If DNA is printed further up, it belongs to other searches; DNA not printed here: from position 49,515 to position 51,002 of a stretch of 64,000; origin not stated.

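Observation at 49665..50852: T9SS-secreted beta-helix repeat protein co-operonic with cytoplasmic catabolic enzymes (between the had-like and oah-like genes)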

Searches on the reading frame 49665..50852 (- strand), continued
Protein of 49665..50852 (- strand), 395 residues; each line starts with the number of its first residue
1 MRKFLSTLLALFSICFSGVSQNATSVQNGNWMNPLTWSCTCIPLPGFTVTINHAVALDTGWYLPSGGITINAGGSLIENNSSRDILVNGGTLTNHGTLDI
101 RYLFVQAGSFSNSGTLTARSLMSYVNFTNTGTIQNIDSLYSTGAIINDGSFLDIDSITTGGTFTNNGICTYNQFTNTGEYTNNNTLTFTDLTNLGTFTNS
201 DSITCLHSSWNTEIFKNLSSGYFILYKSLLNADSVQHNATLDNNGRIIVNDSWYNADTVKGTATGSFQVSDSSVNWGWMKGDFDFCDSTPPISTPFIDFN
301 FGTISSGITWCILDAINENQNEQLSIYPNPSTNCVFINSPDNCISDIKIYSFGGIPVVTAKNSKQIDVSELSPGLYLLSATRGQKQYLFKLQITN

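Call 55: search_protein_families(library=pfam, proteins=[L102:236-4420:+, L102:5807-6388:-, L103:2585-3931:+, L103:5347-7254:-, L104:575-1792:+, L105:2370-3989:+, L105:5434-6594:-, L108:749-3949:+, L109:893-2245:-, L112:1309-3852:+], max_evalue=0.00001)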
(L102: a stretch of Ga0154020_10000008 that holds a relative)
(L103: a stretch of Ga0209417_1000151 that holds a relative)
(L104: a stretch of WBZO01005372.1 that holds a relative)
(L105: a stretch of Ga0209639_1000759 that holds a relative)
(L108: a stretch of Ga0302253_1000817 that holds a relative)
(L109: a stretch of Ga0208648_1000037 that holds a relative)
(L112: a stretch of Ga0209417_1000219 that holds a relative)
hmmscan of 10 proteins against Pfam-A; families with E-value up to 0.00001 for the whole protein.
L102:236-4420:+ (1394 aa): 1 family
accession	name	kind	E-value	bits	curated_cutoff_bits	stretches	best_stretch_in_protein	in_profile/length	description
PF18962.6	Por_Secre_tail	-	3.4e-14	53.3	27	1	1316-1391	1-73/75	Secretion system C-terminal sorting domain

L102:5807-6388:- (193 aa): 1 family
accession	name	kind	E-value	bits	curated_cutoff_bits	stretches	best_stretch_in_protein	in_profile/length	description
PF01641.26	SelR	-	3.6e-47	159.6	24.9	1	77-191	1-115/116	SelR domain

L103:2585-3931:+ (448 aa): 1 family
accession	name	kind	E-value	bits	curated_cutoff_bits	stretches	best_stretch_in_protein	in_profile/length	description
PF02518.31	HATPase_c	-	1.1e-23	84.2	26.4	1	344-447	2-106/111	Histidine kinase-, DNA gyrase B-, and HSP90-like ATPase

L103:5347-7254:- (635 aa): 4 families
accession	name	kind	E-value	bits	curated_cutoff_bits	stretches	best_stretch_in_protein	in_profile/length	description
PF00270.35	DEAD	-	1.4e-27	96.9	26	1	18-182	1-166/167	DEAD/DEAH box helicase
PF00271.37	Helicase_C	-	6e-25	88.1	23.5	1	214-319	2-108/110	Helicase conserved C-terminal domain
PF16124.10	RecQ_Zn_bind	-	4.4e-14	53.4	25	1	510-565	10-66/66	RecQ zinc-binding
PF04851.21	ResIII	-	3.3e-07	30.8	22.5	1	18-175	5-162/164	Type III restriction enzyme, res subunit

L104:575-1792:+ (405 aa): 4 families
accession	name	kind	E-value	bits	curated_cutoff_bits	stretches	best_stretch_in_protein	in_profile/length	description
PF01262.27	AlaDh_PNT_C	-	2.9e-64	216.9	23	1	172-384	1-213/214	Alanine dehydrogenase/PNT, C-terminal domain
PF05222.21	AlaDh_PNT_N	-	7.3e-36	123.8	30.4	1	35-168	1-136/136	Alanine dehydrogenase/PNT, N-terminal domain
PF01488.26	Shikimate_DH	-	4.4e-06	27.3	24.3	1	198-299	11-112/138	Shikimate / quinate 5-dehydrogenase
PF02826.25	2-Hacid_dh_C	-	4.4e-06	26.6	25.1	0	197-299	34-127/178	D-isomer specific 2-hydroxyacid dehydrogenase, NAD binding domain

L105:2370-3989:+ (539 aa): 2 families
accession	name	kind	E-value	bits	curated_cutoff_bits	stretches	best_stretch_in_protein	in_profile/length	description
PF13598.12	DUF4139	-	7.1e-51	173.3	31.8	1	218-522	2-205/205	Domain of unknown function (DUF4139)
PF13600.11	DUF4140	-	1.6e-18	67.4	27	1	33-132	1-98/98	N-terminal domain of unknown function (DUF4140)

L105:5434-6594:- (386 aa): 1 family
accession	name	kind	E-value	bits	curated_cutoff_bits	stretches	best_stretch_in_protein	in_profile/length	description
PF09587.15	PGA_cap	-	5.3e-65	219.9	27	1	49-295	2-255/255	Bacterial capsule synthesis protein PGA_cap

L108:749-3949:+ (1066 aa): 0 families

L109:893-2245:- (450 aa): 2 families
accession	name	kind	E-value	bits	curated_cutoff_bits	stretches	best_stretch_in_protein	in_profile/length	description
PF18962.6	Por_Secre_tail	-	3e-12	47.1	27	1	381-448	1-74/75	Secretion system C-terminal sorting domain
PF03160.20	Calx-beta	-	1.6e-08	35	27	1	282-356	24-98/119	Calx-beta domain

L112:1309-3852:+ (847 aa): 3 families
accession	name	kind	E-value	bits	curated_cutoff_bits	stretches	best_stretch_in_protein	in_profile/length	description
PF15902.12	Sortilin-Vps10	-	7.8e-13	48.4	33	0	137-261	2-118/446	Sortilin, neurotensin receptor 3,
PF18962.6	Por_Secre_tail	-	2.3e-11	44.3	27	1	782-845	1-74/75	Secretion system C-terminal sorting domain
PF02012.26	BNR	-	4.5e-06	26.3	27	0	187-197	1-11/12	BNR/Asp-box repeat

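Call 83: search_protein_representatives(protein=window:49665-50852:-)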
Query: 395 residues. Proteins with E-value up to 0.001 (for the whole library): 888; up to 1e-10: 259; up to 1e-30: 112. The best 150 are listed.
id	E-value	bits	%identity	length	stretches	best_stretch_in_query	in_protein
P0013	6.1e-130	450.4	52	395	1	1-394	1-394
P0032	1.7e-105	369.9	54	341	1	57-381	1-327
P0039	1.3e-93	330.8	46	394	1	1-393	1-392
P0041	6.3e-93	328.6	48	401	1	7-380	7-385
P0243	2.1e-90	320.2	44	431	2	148-390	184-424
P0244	3.9e-86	306.2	48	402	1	3-390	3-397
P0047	1.7e-83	297.5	43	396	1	3-380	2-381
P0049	2.2e-82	293.9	46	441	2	130-389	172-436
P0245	1.2e-81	291.4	44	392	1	5-384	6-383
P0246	2.2e-81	290.6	44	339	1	63-393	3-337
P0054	3.4e-81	289.9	41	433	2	108-379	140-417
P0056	7.7e-81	288.8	48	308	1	11-310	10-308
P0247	3.3e-78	280.1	41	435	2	149-381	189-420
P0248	3.8e-77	276.6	40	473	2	13-221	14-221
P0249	9.1e-76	272.1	41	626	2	14-179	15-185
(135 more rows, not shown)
